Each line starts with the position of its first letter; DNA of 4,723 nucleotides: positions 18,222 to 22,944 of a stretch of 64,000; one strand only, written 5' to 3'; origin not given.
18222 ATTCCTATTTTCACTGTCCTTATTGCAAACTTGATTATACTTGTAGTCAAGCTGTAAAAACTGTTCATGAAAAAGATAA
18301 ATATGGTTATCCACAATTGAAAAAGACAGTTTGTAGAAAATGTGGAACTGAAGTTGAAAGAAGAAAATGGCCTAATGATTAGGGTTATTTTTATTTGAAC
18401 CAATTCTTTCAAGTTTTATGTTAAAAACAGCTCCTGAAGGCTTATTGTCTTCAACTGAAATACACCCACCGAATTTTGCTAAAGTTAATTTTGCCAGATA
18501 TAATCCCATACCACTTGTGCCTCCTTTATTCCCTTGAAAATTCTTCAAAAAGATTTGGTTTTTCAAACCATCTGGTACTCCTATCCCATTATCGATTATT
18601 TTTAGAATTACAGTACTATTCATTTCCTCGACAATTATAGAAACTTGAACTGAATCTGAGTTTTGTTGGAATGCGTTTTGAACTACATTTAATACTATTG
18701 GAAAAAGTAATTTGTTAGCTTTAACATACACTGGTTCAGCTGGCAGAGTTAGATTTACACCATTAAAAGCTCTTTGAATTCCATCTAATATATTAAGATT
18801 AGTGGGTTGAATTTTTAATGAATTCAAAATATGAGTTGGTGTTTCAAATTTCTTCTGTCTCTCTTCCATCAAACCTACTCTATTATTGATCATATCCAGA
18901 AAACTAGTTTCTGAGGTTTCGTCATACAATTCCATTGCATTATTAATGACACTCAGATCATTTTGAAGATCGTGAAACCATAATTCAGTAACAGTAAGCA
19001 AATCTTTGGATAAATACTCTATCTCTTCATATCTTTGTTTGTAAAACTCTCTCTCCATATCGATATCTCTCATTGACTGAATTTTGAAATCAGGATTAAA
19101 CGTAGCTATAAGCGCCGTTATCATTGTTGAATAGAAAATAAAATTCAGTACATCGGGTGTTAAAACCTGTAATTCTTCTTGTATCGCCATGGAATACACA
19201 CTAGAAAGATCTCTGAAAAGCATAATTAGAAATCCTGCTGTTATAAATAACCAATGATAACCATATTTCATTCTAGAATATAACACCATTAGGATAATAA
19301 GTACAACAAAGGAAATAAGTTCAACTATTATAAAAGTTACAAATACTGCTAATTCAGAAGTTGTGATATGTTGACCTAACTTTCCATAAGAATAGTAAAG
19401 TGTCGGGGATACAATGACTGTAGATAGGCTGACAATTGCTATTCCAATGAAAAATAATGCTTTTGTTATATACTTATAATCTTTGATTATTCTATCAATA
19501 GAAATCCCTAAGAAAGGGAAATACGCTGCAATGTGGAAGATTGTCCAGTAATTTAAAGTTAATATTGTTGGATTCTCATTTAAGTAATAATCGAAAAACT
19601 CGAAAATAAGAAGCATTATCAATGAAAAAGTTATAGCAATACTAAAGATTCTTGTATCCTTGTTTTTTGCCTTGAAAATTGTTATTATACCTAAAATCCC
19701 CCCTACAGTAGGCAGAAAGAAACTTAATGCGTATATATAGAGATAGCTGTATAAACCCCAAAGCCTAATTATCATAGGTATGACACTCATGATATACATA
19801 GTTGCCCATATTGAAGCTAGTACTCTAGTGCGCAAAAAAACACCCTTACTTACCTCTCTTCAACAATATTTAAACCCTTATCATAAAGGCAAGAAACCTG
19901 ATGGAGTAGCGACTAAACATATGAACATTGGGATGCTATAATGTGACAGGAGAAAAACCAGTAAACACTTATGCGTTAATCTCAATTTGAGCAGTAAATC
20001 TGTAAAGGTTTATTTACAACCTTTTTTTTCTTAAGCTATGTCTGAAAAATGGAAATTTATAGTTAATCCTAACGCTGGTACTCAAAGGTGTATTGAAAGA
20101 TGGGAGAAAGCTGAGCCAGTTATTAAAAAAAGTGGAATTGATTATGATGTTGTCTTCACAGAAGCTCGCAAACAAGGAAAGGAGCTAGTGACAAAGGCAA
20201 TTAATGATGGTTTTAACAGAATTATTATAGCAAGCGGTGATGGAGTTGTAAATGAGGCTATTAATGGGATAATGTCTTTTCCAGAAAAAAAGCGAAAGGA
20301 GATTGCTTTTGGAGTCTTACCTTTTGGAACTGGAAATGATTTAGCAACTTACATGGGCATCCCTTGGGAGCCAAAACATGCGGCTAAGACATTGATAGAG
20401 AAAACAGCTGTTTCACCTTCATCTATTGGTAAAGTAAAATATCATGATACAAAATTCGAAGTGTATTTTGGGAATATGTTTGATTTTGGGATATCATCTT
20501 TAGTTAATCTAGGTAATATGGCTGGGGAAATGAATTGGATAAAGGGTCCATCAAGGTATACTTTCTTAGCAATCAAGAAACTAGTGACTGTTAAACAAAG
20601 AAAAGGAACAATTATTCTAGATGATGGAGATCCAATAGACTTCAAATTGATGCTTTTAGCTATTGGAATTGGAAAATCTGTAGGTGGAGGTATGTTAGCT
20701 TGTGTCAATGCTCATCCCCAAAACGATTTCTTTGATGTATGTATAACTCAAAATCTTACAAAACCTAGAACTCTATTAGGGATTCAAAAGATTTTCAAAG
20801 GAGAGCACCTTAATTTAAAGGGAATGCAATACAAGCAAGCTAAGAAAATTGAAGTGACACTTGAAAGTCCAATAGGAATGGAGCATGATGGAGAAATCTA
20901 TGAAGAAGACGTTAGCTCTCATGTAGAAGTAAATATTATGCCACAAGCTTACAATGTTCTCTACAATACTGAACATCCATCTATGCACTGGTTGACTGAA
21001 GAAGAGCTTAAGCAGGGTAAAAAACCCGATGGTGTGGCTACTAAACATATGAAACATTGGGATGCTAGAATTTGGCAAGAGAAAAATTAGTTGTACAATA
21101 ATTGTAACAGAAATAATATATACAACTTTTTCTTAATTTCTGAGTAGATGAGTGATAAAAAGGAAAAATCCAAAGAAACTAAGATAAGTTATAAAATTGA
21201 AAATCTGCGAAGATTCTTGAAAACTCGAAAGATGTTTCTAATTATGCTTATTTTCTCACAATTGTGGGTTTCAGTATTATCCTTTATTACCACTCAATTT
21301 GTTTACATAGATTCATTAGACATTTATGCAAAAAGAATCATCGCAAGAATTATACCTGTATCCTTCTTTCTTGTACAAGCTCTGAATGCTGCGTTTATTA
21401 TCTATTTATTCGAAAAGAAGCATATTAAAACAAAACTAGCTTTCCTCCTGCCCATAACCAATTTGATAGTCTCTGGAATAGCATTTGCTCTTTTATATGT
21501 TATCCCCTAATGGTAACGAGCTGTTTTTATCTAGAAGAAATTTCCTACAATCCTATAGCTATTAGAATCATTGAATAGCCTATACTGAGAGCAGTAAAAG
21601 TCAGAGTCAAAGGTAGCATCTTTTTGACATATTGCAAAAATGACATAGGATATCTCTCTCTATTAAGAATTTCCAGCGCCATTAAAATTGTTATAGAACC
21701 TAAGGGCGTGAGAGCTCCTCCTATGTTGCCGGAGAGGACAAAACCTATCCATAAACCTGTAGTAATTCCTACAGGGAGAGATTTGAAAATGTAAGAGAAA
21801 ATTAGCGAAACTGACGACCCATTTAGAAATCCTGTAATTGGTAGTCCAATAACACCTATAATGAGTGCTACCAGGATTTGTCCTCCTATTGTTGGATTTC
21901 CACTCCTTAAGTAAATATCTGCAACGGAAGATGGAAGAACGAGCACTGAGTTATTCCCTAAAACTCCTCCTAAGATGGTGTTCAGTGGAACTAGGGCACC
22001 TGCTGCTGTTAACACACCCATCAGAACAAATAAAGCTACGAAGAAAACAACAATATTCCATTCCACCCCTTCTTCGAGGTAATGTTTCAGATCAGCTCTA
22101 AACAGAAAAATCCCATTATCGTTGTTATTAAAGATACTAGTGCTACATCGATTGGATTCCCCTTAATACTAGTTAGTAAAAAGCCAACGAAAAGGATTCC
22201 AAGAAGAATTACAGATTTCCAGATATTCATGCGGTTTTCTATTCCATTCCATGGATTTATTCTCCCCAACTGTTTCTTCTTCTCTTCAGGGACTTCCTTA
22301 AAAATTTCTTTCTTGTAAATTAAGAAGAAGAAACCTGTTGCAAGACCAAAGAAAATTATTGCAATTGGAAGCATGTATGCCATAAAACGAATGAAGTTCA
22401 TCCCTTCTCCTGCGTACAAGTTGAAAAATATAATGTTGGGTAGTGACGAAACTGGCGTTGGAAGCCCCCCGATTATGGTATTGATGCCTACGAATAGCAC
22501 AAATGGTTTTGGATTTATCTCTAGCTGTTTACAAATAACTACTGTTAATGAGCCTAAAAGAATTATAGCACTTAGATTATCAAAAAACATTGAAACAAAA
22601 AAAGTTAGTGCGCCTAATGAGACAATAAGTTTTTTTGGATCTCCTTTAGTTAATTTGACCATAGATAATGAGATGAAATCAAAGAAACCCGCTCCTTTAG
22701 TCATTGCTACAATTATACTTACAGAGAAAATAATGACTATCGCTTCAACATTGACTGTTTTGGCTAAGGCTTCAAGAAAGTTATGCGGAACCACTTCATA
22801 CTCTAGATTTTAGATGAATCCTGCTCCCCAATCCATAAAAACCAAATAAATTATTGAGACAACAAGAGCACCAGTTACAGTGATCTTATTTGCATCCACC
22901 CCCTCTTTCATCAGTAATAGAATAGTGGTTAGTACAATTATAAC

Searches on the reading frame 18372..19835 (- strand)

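Call 44: search_protein_families(library=pfam, proteins=[window:18372-19835:-], max_evalue=0.0001)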
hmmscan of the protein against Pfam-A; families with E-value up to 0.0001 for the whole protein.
window:18372-19835:- (487 aa): 1 family
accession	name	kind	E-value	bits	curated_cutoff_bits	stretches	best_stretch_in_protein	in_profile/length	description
PF02518.31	HATPase_c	-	3.6e-15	56.8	26.4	1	376-476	5-108/111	Histidine kinase-, DNA gyrase B-, and HSP90-like ATPase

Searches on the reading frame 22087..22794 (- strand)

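Call 43: search_protein_families(library=pfam, proteins=[window:22087-22794:-], max_evalue=0.0001)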
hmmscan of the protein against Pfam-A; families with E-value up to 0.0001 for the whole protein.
window:22087-22794:- (235 aa): 3 families
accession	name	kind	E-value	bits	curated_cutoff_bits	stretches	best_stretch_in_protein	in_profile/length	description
PF03600.22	CitMHS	-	4.4e-29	102.1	31.9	1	11-221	34-231/336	Citrate transporter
PF02040.21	ArsB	-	9.5e-09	35.5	22.2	1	6-222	41-253/423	Arsenical pump membrane protein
PF06808.19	DctM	-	2.4e-05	23.8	23.8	1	7-118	262-374/413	Tripartite ATP-independent periplasmic transporter, DctM component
